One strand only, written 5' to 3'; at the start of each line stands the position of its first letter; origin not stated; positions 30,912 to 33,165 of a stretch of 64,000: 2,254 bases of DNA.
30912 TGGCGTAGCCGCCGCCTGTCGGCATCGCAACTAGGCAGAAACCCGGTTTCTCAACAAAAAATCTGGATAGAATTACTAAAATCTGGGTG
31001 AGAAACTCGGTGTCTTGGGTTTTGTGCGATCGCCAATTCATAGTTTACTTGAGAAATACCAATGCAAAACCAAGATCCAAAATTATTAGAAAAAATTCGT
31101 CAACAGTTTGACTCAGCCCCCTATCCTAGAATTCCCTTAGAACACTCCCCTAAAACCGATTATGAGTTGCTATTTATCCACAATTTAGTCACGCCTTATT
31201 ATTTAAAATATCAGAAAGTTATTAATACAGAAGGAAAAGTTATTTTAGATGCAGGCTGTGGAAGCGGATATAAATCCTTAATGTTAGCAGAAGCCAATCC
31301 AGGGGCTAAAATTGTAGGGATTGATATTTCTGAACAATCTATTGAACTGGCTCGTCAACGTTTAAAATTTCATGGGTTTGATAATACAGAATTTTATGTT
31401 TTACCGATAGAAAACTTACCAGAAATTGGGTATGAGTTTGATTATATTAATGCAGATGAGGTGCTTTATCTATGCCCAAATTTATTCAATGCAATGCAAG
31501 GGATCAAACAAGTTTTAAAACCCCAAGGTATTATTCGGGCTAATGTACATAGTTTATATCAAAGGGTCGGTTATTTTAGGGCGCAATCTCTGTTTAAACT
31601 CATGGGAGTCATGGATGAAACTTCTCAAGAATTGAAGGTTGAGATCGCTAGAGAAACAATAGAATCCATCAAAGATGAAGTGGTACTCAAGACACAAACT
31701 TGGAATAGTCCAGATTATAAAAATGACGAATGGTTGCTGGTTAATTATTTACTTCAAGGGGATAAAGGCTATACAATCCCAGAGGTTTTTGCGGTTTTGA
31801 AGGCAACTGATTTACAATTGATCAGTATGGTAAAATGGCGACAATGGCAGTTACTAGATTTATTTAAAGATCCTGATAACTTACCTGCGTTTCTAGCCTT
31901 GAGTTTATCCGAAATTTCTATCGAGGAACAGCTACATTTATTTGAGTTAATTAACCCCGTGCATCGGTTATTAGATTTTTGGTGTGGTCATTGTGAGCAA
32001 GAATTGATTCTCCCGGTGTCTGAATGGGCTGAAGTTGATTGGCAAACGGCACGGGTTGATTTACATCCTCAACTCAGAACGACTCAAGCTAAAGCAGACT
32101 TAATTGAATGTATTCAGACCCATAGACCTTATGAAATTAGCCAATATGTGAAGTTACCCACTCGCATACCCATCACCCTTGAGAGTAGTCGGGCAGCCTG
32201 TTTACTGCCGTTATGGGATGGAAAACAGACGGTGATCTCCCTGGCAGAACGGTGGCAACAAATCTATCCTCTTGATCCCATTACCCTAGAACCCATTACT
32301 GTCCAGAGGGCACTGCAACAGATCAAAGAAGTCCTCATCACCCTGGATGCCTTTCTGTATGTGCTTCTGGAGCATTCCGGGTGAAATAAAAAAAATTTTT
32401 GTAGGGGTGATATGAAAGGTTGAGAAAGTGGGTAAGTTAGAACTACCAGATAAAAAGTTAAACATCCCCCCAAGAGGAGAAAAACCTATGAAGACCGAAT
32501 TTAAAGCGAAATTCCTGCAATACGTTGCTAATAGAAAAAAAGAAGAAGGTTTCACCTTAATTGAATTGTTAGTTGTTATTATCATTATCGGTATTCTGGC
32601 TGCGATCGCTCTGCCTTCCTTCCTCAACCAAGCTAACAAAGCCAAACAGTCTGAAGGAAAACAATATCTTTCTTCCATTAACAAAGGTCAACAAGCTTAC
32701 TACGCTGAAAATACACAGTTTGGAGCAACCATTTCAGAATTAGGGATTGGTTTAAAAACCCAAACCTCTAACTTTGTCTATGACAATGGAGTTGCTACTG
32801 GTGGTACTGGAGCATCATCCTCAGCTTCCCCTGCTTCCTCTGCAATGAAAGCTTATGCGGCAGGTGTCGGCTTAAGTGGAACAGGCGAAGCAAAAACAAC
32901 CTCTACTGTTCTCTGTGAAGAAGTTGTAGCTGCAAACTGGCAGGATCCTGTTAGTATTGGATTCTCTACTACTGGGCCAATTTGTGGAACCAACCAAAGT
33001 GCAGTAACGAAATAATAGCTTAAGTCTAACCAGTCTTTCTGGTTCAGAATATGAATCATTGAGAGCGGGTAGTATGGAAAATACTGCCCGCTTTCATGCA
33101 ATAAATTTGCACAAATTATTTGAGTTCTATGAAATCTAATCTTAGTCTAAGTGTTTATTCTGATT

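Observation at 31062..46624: Pilin-linked glycosylation and O-methylation island: pilA flanked by two TPR-GT41 (OGT-like) enzymes, a GT4 protein, and a 1383-aa enzyme with four methyltransferase domains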

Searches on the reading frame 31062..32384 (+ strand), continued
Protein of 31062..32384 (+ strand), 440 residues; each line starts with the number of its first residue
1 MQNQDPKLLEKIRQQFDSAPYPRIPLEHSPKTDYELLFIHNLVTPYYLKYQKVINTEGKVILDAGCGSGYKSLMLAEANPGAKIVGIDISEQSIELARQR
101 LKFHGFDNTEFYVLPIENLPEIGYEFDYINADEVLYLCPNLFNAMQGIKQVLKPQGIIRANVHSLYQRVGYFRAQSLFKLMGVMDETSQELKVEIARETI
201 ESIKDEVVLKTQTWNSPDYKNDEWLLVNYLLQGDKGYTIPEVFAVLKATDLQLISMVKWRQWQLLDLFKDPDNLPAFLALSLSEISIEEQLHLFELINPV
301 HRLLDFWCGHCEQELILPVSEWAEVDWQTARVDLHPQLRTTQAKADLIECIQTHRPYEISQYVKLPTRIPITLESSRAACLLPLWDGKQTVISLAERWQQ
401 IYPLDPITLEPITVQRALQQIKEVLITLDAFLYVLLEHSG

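Call 84: list_cluster_members(proteins=[P0255, P0258, P0264, P0274, P0285, P0290, P0302, P0315, P0327, P0336])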
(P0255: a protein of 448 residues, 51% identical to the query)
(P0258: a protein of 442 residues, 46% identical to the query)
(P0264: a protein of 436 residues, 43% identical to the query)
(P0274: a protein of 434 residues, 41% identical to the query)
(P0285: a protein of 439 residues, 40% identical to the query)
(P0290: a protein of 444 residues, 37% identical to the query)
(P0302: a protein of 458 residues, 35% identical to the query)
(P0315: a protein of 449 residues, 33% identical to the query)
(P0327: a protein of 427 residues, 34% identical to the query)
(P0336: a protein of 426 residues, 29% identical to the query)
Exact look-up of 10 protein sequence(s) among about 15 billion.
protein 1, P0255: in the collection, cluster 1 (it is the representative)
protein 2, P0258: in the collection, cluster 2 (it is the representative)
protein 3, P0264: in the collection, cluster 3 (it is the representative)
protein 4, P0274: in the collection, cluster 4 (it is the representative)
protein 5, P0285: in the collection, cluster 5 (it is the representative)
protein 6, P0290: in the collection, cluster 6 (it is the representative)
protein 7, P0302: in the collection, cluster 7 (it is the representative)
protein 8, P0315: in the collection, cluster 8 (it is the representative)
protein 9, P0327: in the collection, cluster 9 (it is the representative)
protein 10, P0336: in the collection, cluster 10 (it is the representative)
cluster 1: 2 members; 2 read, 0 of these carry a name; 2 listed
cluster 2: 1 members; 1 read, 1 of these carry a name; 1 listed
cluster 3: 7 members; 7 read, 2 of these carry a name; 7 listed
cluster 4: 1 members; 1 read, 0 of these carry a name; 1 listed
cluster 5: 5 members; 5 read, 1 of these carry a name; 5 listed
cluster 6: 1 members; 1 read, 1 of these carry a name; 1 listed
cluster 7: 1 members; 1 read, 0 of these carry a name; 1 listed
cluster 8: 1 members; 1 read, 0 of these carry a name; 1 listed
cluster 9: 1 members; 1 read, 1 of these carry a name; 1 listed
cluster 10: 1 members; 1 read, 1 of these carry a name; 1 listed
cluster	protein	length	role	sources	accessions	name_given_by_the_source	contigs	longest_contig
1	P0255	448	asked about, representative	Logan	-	-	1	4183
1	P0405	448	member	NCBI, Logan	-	-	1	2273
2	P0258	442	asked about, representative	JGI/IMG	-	2-polyprenyl-3-methyl-5-hydroxy-6-metoxy-1,4-benzoquinol methylase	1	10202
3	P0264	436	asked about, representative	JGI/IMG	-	ubiquinone/menaquinone biosynthesis C-methylase UbiE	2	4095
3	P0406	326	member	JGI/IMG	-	hypothetical protein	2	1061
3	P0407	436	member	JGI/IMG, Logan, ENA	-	-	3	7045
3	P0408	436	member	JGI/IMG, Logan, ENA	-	-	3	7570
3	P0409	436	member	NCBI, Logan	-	-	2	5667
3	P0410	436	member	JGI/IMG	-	-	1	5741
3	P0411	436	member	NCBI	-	-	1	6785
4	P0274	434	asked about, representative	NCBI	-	-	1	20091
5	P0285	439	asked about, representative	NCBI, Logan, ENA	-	-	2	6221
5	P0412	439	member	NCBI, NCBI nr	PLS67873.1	MAG: SAM-dependent methyltransferase [Cyanobacteria bacterium M5B4]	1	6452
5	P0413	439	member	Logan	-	-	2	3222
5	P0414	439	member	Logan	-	-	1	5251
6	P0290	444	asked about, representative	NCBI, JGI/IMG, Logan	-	2-polyprenyl-3-methyl-5-hydroxy-6-metoxy-1,4-benzoquinol methylase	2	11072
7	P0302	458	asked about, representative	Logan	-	-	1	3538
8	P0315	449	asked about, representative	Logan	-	-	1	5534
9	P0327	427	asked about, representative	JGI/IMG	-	SAM-dependent methyltransferase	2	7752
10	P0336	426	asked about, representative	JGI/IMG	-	2-polyprenyl-3-methyl-5-hydroxy-6-metoxy-1,4-benzoquinol methylase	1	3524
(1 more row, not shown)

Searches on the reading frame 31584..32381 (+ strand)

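Call 22: search_protein_families(library=pfam, proteins=[window:31584-32381:+], max_evalue=5)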
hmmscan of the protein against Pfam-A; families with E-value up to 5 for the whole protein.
window:31584-32381:+ (266 aa): 1 family
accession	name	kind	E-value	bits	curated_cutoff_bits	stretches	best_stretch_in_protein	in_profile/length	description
PF02190.22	LON_substr_bdg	-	0.087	13.2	28.7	1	38-129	111-191/200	ATP-dependent protease La (LON) substrate-binding domain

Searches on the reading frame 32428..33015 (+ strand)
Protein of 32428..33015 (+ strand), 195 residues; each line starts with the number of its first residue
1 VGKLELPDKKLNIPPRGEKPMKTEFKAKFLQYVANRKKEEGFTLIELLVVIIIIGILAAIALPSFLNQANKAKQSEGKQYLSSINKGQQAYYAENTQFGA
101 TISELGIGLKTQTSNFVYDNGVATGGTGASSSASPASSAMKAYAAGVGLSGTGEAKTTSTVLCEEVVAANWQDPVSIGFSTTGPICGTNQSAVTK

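Call 4: search_protein_families(library=pfam, proteins=[window:32428-33015:+], max_evalue=0.01)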
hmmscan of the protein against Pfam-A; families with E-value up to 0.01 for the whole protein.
window:32428-33015:+ (195 aa): 3 families
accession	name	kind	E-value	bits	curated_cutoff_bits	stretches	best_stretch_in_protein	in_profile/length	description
PF16734.10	Pilin_GH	-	6.7e-23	81.7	28.9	1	74-169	1-96/114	Type IV pilin-like G and H, putative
PF07963.17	N_methyl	-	1.7e-09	37.3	21.2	1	36-62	1-27/27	Prokaryotic N-terminal methylation motif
PF16732.10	ComP_DUS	-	0.00034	21.8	27.3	1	63-122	1-60/87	Type IV minor pilin ComP, DNA uptake sequence receptor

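Call 9: find_encoding_contigs(protein=window:32488-33015:+, flank=10000, max_places=10)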
Protein window:32488-33015:+ (175 aa): no gene with exactly this product is on record in the collection.

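Call 10: find_homologous_proteins(query=window:32488-33015:+)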
Query window:32488-33015:+ (175 aa): 7767 proteins with E <= 0.001 among 8000 candidates; the best 120 are listed.
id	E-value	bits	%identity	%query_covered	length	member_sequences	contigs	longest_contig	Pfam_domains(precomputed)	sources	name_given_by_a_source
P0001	3.7e-92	325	90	100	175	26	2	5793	PF16734.11,PF07963.18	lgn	-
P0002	8.1e-88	311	88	100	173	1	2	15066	PF16734.11,PF07963.18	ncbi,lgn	-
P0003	8.7e-86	304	86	100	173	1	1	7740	PF16734.11,PF07963.18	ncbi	-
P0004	1.2e-84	300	84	100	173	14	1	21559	PF16734.11,PF07963.18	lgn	-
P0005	2.1e-73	264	76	100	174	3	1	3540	PF16734.11,PF07963.18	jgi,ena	jgi:type IV pilus assembly protein PilA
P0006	5.4e-72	259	75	100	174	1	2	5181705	PF16734.11,PF07963.18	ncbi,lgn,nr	ncbi:MAG: type IV pilin-like G/H family protein [Planktothrix sp. GU0601_MAG3]|nr:MAG: type IV pilin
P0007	1.7e-71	258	76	100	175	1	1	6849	PF16734.11,PF07963.18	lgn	-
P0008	1.1e-70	255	73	100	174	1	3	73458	PF16734.11,PF07963.18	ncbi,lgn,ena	-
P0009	1.1e-70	255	74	100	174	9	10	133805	PF16734.11,PF07963.18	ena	-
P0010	3.6e-69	250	71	100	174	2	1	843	PF16734.11,PF07963.18,PF16732.11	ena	-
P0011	9.8e-69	249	72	100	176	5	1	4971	PF16734.11,PF07963.18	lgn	-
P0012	1.7e-68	248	69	100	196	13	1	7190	PF16734.11,PF07963.18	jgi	-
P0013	3.5e-67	244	71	100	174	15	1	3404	PF16734.11,PF07963.18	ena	-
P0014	1.4e-64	235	69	100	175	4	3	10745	PF16734.11,PF07963.18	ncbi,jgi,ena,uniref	ncbi:MAG: type IV pilin-like G/H family protein [Planktothrix sp.]|uniref:type IV pilin-like G/H fam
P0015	3.3e-63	231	87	77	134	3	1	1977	PF16734.11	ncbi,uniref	ncbi:type IV pilin-like G/H family protein, partial [Planktothrix sp.]|uniref:type IV pilin-like G/H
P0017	3.1e-62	228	67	100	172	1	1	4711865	PF16734.11,PF07963.18,PF16732.11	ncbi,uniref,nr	ncbi:type IV pilin-like G/H family protein [Planktothrix agardhii]|uniref:type IV pilin-like G/H fam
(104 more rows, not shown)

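Call 11: find_encoding_contigs(protein=P0004, flank=10000, max_places=3)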
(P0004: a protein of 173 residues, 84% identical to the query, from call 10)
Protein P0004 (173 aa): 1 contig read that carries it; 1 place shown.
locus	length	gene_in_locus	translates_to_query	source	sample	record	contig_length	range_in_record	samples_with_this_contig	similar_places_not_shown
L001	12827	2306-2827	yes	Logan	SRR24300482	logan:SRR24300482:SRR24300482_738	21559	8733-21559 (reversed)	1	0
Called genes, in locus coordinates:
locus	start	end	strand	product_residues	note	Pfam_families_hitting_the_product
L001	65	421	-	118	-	PF01521:Fe-S_biosyn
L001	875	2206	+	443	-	PF01135:PCMT (weak), PF01209:Ubie_methyltran, PF13489:Methyltransf_23, PF05175:MTS, PF13847:Methyltransf_31, PF08241:Methyltransf_11, PF08242:Methyltransf_12, PF13649:Methyltransf_25, +2 more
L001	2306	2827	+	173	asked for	PF07963:N_methyl, PF16734:Pilin_GH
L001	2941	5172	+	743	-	PF13428:TPR_14 (faint), PF13432:TPR_16 (weak), PF14559:TPR_19 (faint), PF13431:TPR_17 (faint), PF13844:Glyco_transf_41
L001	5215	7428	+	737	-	PF13844:Glyco_transf_41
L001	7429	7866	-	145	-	PF01850:PIN, PF10130:PIN_2 (weak)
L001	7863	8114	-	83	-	PF22513:FitA-like_RHH (weak)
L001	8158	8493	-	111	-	-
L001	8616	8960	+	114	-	-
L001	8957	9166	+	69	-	-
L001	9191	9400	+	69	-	-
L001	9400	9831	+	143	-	-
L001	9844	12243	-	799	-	PF00534:Glycos_transf_1, PF13692:Glyco_trans_1_4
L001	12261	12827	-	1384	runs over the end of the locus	PF08241:Methyltransf_11 (weak), PF13489:Methyltransf_23 (faint), PF07719:TPR_2 (faint), PF13432:TPR_16 (faint), PF14559:TPR_19 (faint), PF04989:RMNT_CmcI, PF05711:TylF, PF13578:Methyltransf_24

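Call 12: find_encoding_contigs(protein=P0006, flank=10000, max_places=3)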
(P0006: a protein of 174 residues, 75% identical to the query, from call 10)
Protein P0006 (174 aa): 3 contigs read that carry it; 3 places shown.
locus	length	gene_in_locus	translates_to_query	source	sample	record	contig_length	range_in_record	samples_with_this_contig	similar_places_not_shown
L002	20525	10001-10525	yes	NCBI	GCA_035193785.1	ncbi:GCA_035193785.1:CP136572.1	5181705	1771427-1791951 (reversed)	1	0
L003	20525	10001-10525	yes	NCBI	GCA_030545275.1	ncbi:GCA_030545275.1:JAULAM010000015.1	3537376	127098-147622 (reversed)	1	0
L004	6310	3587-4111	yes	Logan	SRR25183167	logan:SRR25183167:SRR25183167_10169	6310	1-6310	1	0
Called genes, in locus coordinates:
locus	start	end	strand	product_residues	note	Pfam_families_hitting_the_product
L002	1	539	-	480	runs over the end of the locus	PF01406:tRNA-synt_1e, PF09334:tRNA-synt_1g, PF09190:DALR_2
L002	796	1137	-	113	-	PF01502:PRA-CH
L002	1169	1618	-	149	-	PF02657:SufE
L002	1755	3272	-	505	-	PF04715:, PF00425:Chorismate_bind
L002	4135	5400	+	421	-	PF12323:HTH_OrfB_IS605, PF01385:OrfB_IS605, PF07282:Cas12f1-like_TNB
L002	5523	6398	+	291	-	PF00528:BPD_transp_1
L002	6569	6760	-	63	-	-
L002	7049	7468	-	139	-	PF13428:TPR_14 (faint), PF14559:TPR_19 (faint), PF13431:TPR_17 (faint), PF23914:TPR_CcmH_CycH (weak)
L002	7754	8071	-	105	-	PF01521:Fe-S_biosyn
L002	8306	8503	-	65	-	-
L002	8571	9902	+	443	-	PF01135:PCMT (weak), PF01209:Ubie_methyltran, PF05175:MTS, PF13489:Methyltransf_23, PF13847:Methyltransf_31, PF08241:Methyltransf_11, PF08242:Methyltransf_12, PF13649:Methyltransf_25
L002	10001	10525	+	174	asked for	PF07963:N_methyl, PF16734:Pilin_GH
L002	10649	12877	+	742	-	PF00515:TPR_1 (faint), PF07719:TPR_2 (faint), PF13414:TPR_11 (faint), PF13428:TPR_14 (faint), PF14559:TPR_19 (faint), PF13844:Glyco_transf_41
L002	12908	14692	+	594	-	PF13844:Glyco_transf_41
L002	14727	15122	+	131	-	PF13844:Glyco_transf_41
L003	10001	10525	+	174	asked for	PF07963:N_methyl, PF16734:Pilin_GH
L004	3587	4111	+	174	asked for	PF07963:N_methyl, PF16734:Pilin_GH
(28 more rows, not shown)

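Call 13: find_encoding_contigs(protein=P0017, flank=10000, max_places=3)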
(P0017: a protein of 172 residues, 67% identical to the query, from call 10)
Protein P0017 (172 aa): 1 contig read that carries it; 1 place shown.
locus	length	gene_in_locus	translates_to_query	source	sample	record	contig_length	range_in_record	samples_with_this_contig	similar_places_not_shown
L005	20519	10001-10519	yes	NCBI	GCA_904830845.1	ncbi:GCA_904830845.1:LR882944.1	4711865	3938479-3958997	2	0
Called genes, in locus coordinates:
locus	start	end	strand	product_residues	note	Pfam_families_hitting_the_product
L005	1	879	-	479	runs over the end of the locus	PF01406:tRNA-synt_1e, PF09334:tRNA-synt_1g (weak), PF09190:DALR_2, PF23493:CysS_C (weak)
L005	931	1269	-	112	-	PF01502:PRA-CH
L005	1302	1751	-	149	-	PF02657:SufE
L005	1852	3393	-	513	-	PF04715:, PF00425:Chorismate_bind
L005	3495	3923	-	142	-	PF02531:PsaD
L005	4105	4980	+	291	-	PF00528:BPD_transp_1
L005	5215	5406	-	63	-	-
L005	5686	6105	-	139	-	PF13428:TPR_14 (faint), PF14559:TPR_19 (faint), PF13431:TPR_17 (faint), PF23914:TPR_CcmH_CycH (weak)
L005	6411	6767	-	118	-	PF01521:Fe-S_biosyn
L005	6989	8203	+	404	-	PF01385:OrfB_IS605, PF07282:Cas12f1-like_TNB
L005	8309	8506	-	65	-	-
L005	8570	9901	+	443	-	PF01135:PCMT (weak), PF01209:Ubie_methyltran, PF13489:Methyltransf_23, PF05175:MTS, PF13847:Methyltransf_31, PF08241:Methyltransf_11, PF08242:Methyltransf_12, PF13649:Methyltransf_25, +2 more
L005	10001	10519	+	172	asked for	PF07963:N_methyl, PF16732:ComP_DUS (weak), PF16734:Pilin_GH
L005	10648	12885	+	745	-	PF13432:TPR_16, PF13844:Glyco_transf_41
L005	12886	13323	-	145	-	PF01850:PIN, PF10130:PIN_2 (weak)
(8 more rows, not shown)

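Call 20: search_protein_families(library=ncbifam, proteins=[window:32488-33015:+], max_evalue=0.001)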
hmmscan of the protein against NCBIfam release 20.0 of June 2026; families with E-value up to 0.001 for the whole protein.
window:32488-33015:+ (175 aa): 10 families
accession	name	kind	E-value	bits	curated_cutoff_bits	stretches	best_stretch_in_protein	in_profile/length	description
NF041775.1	typeIV_PilA_Myxo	equivalog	9e-18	65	400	1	18-119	9-109/214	type IV pilin protein PilA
TIGR01710.1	typeII_sec_gspG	equivalog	3.4e-13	49.8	88.85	1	21-81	2-62/134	type II secretion system major pseudopilin GspG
TIGR01708.2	typeII_sec_gspH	equivalog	8e-10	39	80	1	19-86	1-69/169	type II secretion system minor pseudopilin GspH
NF040999.1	pilin_ComGC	equivalog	1.2e-09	38.2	75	1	19-85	1-66/84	competence type IV pilus major pilin ComGC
NF007862.0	PRK10574.1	equivalog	7.9e-09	35.8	138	1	17-56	2-41/145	prepilin peptidase-dependent pilin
TIGR02532.1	IV_pilin_GFxxxE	domain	1.3e-07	31.2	16.3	1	21-42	3-24/24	prepilin-type N-terminal cleavage/methylation domain-containing protein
NF007800.0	PRK10506.1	equivalog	7.5e-06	25.9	158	1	16-76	5-66/163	prepilin peptidase-dependent protein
NF041013.1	T4P_ComGE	equivalog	6.1e-05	23.1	49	1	17-76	1-61/83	competence type IV pilus minor pilin ComGE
TIGR02596.1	TIGR02596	subfamily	9.6e-05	22.5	70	1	22-54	1-32/196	Verru_Chthon cassette protein D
NF040982.1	ComGD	equivalog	0.00041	20.8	70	1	19-74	1-57/139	competence type IV pilus minor pilin ComGD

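Call 69: search_solved_structures(query=window:32488-33015:+, max_evalue=0.01, show_alignments=1)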
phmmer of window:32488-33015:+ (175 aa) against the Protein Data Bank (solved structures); distinct sequences matched with E-value up to 0.01: 21.
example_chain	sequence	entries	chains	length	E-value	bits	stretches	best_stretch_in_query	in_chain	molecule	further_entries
8tj2_C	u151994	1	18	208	9.9e-12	48.8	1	22-108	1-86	Type IV major pilin protein PilA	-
9egp_A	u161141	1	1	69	1.6e-10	44.8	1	17-76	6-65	Geopilin domain 1 protein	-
6xxd_A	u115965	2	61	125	1.2e-08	38.8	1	22-106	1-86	PilA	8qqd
7tgg_A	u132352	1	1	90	1.2e-08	38.8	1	9-75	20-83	Geopilin domain 1 protein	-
5kua_A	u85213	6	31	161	7.1e-08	36.2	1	22-153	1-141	pilin | Neisseria meningitidis PilE variant SB-GATDH | Neisseria meningitidis PilE, SB-DATDH variant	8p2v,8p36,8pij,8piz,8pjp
8tum_e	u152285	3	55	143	2.3e-07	34.6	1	22-98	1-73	Type IV major pilin protein PilA | Pilin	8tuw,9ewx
9lab_B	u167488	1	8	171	2.5e-07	34.5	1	17-57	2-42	MSHA major pilin subunit MshA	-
8p3b_A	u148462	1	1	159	1e-06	32.4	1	22-116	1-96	Fimbrial protein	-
2m7g_A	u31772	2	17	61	1.5e-06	32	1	22-76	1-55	Geopilin domain 1 protein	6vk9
8pfb_G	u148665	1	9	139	2.3e-06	31.4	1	22-118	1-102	Type IV pilin PilE1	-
1oqw_A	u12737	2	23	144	3.9e-06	30.6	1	22-69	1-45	Fimbrial protein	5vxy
2hi2_A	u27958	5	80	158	6.3e-06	29.9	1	22-89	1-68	Fimbrial protein | PilA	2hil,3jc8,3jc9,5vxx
1ay2_A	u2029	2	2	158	8e-06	29.6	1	22-88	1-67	TYPE 4 PILIN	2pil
6xxe_A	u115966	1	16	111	1.6e-05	28.6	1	22-137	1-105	Uncharacterized protein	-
8qqj_J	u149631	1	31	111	2.9e-05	27.8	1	22-137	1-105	Type IV narrow pilus major component PilA5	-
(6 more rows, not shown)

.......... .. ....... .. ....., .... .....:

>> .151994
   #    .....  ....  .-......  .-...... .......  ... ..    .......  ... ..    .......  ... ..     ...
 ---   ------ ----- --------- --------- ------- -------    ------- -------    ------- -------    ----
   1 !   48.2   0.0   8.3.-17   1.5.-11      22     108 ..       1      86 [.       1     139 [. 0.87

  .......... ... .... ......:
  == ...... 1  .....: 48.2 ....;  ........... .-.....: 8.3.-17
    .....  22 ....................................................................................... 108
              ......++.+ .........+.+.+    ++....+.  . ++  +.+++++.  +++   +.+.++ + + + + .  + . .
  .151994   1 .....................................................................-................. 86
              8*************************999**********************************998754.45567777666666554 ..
